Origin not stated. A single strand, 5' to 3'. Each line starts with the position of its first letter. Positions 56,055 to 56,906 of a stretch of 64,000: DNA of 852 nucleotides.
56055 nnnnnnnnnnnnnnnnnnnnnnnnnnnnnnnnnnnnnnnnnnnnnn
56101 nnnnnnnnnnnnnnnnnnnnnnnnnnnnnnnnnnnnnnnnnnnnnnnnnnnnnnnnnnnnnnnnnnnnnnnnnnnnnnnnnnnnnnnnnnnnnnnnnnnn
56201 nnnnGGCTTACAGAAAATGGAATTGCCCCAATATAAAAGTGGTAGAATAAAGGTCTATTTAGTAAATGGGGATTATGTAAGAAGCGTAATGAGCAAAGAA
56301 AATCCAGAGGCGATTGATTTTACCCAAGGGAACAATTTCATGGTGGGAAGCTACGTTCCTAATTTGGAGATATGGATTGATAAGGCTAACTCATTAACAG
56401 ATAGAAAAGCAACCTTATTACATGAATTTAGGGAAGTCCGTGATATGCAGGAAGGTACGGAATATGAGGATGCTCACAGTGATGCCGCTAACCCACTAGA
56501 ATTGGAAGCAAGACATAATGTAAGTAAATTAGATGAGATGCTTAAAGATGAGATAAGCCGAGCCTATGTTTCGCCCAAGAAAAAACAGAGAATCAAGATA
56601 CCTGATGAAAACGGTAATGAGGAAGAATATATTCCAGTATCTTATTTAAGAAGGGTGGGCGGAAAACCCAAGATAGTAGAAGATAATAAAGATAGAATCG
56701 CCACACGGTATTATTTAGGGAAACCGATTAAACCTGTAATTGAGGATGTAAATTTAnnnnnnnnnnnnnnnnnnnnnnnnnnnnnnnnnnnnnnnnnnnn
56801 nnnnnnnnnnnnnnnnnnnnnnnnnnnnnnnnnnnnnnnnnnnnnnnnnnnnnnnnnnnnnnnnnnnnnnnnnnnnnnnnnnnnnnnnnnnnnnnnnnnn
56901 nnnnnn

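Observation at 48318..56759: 2813-aa modular giant protein with tandem helical repeats, glycine-zipper membrane segment, proline-rich linker and a C-terminal globular domain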

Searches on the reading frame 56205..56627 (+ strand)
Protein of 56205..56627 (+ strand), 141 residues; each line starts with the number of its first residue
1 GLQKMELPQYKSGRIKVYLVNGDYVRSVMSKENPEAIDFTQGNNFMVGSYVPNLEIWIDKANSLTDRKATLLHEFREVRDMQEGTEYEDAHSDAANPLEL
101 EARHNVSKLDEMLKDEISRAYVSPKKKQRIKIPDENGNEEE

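Call 55: search_solved_structures(query=A3, max_evalue=10, show_alignments=3)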
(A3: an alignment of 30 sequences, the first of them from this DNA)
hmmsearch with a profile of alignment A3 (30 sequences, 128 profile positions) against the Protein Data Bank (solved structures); distinct sequences matched with E-value up to 10: 5.
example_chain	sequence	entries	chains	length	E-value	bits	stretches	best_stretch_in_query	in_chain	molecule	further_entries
3tvq_A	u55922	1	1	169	0.54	13.4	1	74-112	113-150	Multifunctional cyclase-dehydratase-3-O-methyl transferase tcmN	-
1tdq_B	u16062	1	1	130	0.54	13.4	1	33-65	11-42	Aggrecan core protein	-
2res_A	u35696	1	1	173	0.56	13.3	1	74-112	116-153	Multifunctional cyclase-dehydratase-3-O-methyl transferase tcmN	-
2rer_A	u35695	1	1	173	0.56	13.3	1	74-112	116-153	Multifunctional cyclase-dehydratase-3-O-methyl transferase tcmN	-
8g64_A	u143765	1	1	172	0.73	13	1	20-66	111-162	Flavodoxin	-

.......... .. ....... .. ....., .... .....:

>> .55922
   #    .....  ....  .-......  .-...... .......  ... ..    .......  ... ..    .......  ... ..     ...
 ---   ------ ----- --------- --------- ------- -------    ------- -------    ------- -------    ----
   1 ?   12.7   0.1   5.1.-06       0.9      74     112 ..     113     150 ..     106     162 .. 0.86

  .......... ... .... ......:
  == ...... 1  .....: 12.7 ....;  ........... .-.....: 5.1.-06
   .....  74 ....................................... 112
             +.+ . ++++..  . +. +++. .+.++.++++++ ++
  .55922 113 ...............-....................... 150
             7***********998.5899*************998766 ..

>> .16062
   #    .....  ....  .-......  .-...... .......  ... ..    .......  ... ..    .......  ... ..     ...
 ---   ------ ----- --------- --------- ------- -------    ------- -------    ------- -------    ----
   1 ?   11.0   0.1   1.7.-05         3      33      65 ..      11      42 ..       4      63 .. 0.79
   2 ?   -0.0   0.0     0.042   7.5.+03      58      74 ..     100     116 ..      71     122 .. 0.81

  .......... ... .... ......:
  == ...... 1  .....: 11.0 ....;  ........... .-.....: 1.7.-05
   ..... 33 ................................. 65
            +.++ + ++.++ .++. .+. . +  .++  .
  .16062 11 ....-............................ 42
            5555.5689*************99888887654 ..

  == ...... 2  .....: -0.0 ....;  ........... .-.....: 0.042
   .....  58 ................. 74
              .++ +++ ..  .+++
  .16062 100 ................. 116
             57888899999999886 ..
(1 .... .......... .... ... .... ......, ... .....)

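Call 56: search_protein_families(library=pfam, alignment_id=A3, max_evalue=1)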
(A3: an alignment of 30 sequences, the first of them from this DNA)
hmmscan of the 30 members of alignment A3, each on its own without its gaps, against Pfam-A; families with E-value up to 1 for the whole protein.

A. member 1, seq(141 aa): 0 families

B. families by the number of members that match (of 30 scanned): 7 families
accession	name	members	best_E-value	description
PF06114.19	Peptidase_M78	2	0.0031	IrrE N-terminal-like domain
PF09136.16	Glucodextran_B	1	0.031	Glucodextranase, domain B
PF07342.17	TscT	1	0.034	TscT toxin protein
PF12302.13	DUF3629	1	0.038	Protein of unknown function (DUF3629)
PF11938.13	DUF3456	1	0.056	TLR4 regulator and MIR-interacting MSAP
PF13136.11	DUF3984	1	0.26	Protein of unknown function (DUF3984)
PF25123.1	SWAP1_C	1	0.33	SUPPRESSOR-OF-WHITE-APRICOT-like, C-terminal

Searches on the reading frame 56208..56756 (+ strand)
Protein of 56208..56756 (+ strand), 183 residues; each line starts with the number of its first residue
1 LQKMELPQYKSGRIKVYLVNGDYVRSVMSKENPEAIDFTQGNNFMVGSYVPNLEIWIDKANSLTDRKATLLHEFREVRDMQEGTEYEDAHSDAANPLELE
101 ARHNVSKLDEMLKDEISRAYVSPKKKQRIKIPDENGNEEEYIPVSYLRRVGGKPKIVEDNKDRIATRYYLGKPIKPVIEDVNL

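Call 19: search_solved_structures(query=window:56208-56756:+, max_evalue=10, show_alignments=2)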
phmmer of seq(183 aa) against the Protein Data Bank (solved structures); distinct sequences matched with E-value up to 10: 1.
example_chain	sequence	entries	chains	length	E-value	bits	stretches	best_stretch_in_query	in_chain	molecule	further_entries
1qf9_A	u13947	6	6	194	0.42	14.2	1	13-75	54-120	PROTEIN (URIDYLMONOPHOSPHATE/CYTIDYLMONOPHOSPHATE KINASE) | URIDYLMONOPHOSPHATE/CYTIDYLMONOPHOSPHATE KINASE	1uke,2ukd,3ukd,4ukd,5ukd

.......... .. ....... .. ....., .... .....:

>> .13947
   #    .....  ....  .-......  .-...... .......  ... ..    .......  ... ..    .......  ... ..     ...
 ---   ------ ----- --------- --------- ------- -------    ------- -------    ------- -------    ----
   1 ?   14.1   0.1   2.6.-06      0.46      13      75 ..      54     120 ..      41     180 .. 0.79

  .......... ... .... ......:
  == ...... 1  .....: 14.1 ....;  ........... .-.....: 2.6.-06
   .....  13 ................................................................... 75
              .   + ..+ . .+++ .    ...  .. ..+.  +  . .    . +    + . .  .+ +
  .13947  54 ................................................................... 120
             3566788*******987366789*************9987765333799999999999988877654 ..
